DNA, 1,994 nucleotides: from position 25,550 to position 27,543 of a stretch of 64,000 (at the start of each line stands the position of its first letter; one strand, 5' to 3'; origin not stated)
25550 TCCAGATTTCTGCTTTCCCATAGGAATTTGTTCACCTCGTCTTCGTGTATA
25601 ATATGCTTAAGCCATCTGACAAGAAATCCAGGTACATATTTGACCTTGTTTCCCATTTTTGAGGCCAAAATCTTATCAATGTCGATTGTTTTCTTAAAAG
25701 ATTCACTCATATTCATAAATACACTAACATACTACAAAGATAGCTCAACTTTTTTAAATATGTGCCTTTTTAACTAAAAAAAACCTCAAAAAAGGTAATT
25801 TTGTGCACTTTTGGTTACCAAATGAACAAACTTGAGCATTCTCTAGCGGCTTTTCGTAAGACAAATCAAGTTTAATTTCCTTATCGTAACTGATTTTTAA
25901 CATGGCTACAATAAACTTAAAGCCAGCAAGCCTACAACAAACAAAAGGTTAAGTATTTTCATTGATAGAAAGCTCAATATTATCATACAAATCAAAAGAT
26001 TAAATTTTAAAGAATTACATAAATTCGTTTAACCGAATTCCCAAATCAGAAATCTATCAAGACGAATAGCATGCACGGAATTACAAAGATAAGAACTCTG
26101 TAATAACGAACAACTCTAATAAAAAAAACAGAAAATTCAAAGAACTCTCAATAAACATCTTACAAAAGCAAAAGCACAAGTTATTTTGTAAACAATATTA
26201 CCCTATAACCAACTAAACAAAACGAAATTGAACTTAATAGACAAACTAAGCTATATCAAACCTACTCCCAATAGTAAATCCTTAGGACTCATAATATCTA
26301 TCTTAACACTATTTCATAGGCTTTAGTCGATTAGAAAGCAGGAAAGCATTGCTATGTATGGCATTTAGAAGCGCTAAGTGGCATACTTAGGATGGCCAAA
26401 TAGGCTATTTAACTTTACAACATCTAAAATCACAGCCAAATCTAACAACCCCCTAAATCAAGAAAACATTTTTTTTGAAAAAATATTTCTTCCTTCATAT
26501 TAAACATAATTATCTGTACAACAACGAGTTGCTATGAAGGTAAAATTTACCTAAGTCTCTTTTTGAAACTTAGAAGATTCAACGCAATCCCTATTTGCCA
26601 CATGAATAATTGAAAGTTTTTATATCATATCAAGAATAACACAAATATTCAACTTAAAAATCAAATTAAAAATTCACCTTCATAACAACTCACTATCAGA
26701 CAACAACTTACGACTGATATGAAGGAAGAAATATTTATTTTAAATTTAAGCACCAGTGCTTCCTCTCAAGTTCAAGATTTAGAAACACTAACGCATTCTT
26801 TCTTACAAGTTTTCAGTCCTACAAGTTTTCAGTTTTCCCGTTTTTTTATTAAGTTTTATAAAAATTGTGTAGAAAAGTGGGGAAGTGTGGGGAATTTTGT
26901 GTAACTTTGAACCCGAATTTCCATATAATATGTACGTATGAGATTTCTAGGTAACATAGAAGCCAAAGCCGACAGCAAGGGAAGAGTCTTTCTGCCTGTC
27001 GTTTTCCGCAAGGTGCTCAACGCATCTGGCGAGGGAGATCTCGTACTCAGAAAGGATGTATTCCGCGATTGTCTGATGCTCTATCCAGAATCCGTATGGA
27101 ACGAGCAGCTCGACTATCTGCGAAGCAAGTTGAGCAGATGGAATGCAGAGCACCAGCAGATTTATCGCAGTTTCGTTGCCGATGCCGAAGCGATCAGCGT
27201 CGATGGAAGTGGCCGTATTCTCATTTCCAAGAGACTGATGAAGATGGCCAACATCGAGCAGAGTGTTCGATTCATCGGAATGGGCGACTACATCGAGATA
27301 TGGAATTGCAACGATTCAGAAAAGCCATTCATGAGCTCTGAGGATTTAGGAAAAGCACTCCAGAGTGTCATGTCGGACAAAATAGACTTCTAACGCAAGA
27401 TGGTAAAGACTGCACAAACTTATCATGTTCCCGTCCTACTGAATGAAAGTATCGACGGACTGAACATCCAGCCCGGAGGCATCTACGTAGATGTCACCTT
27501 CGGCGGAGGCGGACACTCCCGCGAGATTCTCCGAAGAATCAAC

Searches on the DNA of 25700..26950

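Call 32: search_rna_families(source=window, start=25700, end=26950, threshold=evalue, max_evalue=10)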
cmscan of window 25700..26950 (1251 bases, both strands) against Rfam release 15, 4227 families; matches with E-value up to 10: 8.
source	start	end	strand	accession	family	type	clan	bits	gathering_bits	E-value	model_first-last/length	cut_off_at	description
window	26532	26608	+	RF02304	TtnuCD29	Gene; snRNA; snoRNA; CD-box;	-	22.3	90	2.3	1-78/78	no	Tetrahymena snoRNA TtnuCD29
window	26616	26662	-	RF00526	snoMe28S-U3344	Gene; snRNA; snoRNA; CD-box;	-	19.3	50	3.1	1-83/83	no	Small nucleolar RNA Me28S-U3344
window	26827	26894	+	RF03707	mir-1892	Gene; miRNA;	-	18.5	86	0.84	1-80/80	no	mir-1892 microRNA precursor family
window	26822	26899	+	RF03834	mir-3173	Gene; miRNA;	-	18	84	4.4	1-80/80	no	mir-3173 microRNA precursor family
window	26741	26801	-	RF01991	SECIS_5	Cis-reg;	-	17.9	50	3.8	1-66/66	no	Selenocysteine insertion sequence 5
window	26677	26750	+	RF00535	snoMe28S-Am982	Gene; snRNA; snoRNA; CD-box;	CL00054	17.2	49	9.1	1-80/80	no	Small nucleolar RNA Me28S-Am982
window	25774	25829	+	RF01985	ZEB2_AS1_2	Gene; lncRNA;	-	16.2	70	0.61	1-61/61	no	ZEB2 antisense RNA 1 conserved region 2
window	26815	26902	+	RF04211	MIR5185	Gene; miRNA;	-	15.3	101.7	9.5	1-111/111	no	MIR5185 microRNA precursor family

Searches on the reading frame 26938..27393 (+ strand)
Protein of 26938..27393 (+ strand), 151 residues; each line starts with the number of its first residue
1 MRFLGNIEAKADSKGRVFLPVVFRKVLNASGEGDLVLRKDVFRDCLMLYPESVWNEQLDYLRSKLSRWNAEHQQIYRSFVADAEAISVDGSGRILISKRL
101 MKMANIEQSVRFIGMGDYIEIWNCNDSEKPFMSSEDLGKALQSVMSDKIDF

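Call 28: find_encoding_contigs(protein=window:26938-27393:+, flank=10000, max_places=6)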
Protein window:26938-27393:+ (151 aa): 24 contigs read that carry it; 3 places shown.
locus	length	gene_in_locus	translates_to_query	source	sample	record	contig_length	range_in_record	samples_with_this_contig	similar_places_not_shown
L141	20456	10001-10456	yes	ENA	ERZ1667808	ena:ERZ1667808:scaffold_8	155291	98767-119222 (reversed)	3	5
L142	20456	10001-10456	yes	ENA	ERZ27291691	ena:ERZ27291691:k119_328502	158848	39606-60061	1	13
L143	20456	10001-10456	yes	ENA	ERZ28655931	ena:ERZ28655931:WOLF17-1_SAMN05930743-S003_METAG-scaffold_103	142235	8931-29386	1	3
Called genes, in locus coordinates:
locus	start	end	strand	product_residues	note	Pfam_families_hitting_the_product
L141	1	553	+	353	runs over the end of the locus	PF04389:Peptidase_M28 (faint), PF01546:Peptidase_M20, PF07687:M20_dimer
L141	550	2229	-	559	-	PF01551:Peptidase_M23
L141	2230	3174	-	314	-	PF14125:DUF4292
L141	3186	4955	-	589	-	PF25064:ARM_TT21_5th (faint), PF07719:TPR_2 (faint), PF12895:ANAPC3 (faint), PF13176:TPR_7 (faint), PF14561:TPR_20 (faint), PF14559:TPR_19 (weak), PF13432:TPR_16 (weak), PF23914:TPR_CcmH_CycH, +8 more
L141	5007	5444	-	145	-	PF00692:dUTPase, PF22769:DCD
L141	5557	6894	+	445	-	PF01966:HD (faint), PF13286:HD_assoc (faint)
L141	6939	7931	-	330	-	PF13444:Acetyltransf_5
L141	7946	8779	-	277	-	PF19576:Acyltransf_2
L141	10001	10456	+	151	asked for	PF02381:MraZ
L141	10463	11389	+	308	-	PF01795:Methyltransf_5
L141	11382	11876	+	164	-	PF19579:FtsL_2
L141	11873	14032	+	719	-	PF03717:PBP_dimer, PF00905:Transpeptidase, PF03793:PASTA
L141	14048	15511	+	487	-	PF01225:Mur_ligase, PF08245:Mur_ligase_M, PF02875:Mur_ligase_C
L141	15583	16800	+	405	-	PF00953:Glycos_transf_4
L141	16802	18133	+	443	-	PF21377:MurD_N, PF21799:MurD-like_N, PF08245:Mur_ligase_M, PF02875:Mur_ligase_C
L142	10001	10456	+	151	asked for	PF02381:MraZ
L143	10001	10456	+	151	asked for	PF02381:MraZ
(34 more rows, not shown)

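Call 61: find_homologous_proteins(query=window:26938-27393:+, max_evalue=1e-40)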
Query window:26938-27393:+ (151 aa): 5236 proteins with E <= 1e-40 among 5527 candidates; the best 120 are listed.
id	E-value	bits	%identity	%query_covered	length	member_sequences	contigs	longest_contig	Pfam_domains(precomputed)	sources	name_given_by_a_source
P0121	4.8e-94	330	100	100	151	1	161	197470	PF02381.24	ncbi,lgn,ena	-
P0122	1.5e-78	280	-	-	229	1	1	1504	PF02381.24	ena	-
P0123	2.8e-65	237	71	97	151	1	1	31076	PF02381.24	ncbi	-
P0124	5.3e-65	236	71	97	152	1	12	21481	PF02381.24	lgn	-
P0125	1.4e-64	235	71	97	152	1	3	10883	PF02381.24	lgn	-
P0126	2.7e-64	234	70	97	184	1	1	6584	PF02381.24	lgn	-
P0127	4.9e-64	233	70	96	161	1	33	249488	PF02381.24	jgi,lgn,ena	jgi:MraZ protein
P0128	5.2e-64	233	70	97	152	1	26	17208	PF02381.24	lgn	-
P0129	1.2e-63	232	73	96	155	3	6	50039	PF02381.24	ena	-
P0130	2.5e-63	231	72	97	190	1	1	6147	PF02381.24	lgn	-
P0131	3.8e-63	230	70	97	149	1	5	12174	PF02381.24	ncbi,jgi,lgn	-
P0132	4.4e-63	230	68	98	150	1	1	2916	PF02381.24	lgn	-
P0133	9.0e-63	229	70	96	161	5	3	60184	PF02381.24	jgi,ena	jgi:MraZ protein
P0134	1.9e-62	228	69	96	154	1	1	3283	PF02381.24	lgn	-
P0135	5.3e-62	226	68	98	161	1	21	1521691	PF02381.24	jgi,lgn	jgi:MraZ protein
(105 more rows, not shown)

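Call 63: find_encoding_contigs(protein=P0129, flank=10000, max_places=2)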
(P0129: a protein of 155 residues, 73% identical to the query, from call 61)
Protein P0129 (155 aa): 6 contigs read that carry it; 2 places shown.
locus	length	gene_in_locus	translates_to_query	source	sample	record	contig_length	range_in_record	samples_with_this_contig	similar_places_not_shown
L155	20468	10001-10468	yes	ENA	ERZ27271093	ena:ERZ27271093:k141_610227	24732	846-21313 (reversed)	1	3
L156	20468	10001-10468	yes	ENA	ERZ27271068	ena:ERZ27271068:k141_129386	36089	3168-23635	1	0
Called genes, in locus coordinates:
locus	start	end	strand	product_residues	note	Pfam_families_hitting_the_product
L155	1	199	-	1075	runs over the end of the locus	-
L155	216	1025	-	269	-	PF16738:CBM26 (faint)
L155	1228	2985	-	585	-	PF01551:Peptidase_M23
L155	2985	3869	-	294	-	PF14125:DUF4292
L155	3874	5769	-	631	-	PF25064:ARM_TT21_5th (faint), PF07719:TPR_2 (faint), PF09295:ChAPs (faint), PF13181:TPR_8 (faint), PF13424:TPR_12 (faint), PF13428:TPR_14 (faint), PF13432:TPR_16 (faint), PF23914:TPR_CcmH_CycH, +2 more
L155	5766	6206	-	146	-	PF22769:DCD, PF00692:dUTPase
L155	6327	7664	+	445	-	PF01966:HD (weak), PF13286:HD_assoc (weak)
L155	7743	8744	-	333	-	PF13444:Acetyltransf_5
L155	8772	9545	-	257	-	PF19576:Acyltransf_2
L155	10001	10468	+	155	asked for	PF02381:MraZ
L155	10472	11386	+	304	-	PF01795:Methyltransf_5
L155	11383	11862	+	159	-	PF19579:FtsL_2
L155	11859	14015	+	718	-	PF03717:PBP_dimer, PF00905:Transpeptidase, PF03793:PASTA (weak)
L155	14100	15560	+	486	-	PF01225:Mur_ligase, PF08245:Mur_ligase_M, PF02875:Mur_ligase_C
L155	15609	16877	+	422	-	PF00953:Glycos_transf_4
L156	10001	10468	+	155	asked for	PF02381:MraZ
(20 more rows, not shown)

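Call 64: find_encoding_contigs(protein=P0123, flank=10000, max_places=2)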
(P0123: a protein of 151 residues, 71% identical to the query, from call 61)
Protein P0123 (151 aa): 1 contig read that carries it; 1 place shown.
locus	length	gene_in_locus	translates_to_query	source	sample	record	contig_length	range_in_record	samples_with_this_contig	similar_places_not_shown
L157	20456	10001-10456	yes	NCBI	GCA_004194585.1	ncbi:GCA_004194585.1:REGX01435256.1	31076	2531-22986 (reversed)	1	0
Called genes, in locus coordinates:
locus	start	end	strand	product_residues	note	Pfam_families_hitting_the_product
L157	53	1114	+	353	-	PF04389:Peptidase_M28 (weak), PF01546:Peptidase_M20, PF07687:M20_dimer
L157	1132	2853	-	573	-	PF01551:Peptidase_M23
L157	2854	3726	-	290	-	PF14125:DUF4292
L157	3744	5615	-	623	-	PF25064:ARM_TT21_5th (faint), PF12895:ANAPC3 (faint), PF07719:TPR_2 (faint), PF13174:TPR_6 (faint), PF13181:TPR_8 (faint), PF13424:TPR_12 (faint), PF00515:TPR_1 (weak), PF23914:TPR_CcmH_CycH (weak), +6 more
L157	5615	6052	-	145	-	PF22769:DCD, PF00692:dUTPase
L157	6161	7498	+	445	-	PF01966:HD (faint), PF13286:HD_assoc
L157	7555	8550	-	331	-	PF13444:Acetyltransf_5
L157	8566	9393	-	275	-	PF19576:Acyltransf_2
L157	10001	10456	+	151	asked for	PF02381:MraZ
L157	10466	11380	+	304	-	PF01795:Methyltransf_5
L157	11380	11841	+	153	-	PF19579:FtsL_2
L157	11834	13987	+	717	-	PF03717:PBP_dimer, PF00905:Transpeptidase, PF03793:PASTA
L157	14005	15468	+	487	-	PF01225:Mur_ligase, PF08245:Mur_ligase_M, PF02875:Mur_ligase_C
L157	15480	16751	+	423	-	PF00953:Glycos_transf_4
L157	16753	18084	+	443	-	PF21377:MurD_N, PF21799:MurD-like_N, PF08245:Mur_ligase_M, PF02875:Mur_ligase_C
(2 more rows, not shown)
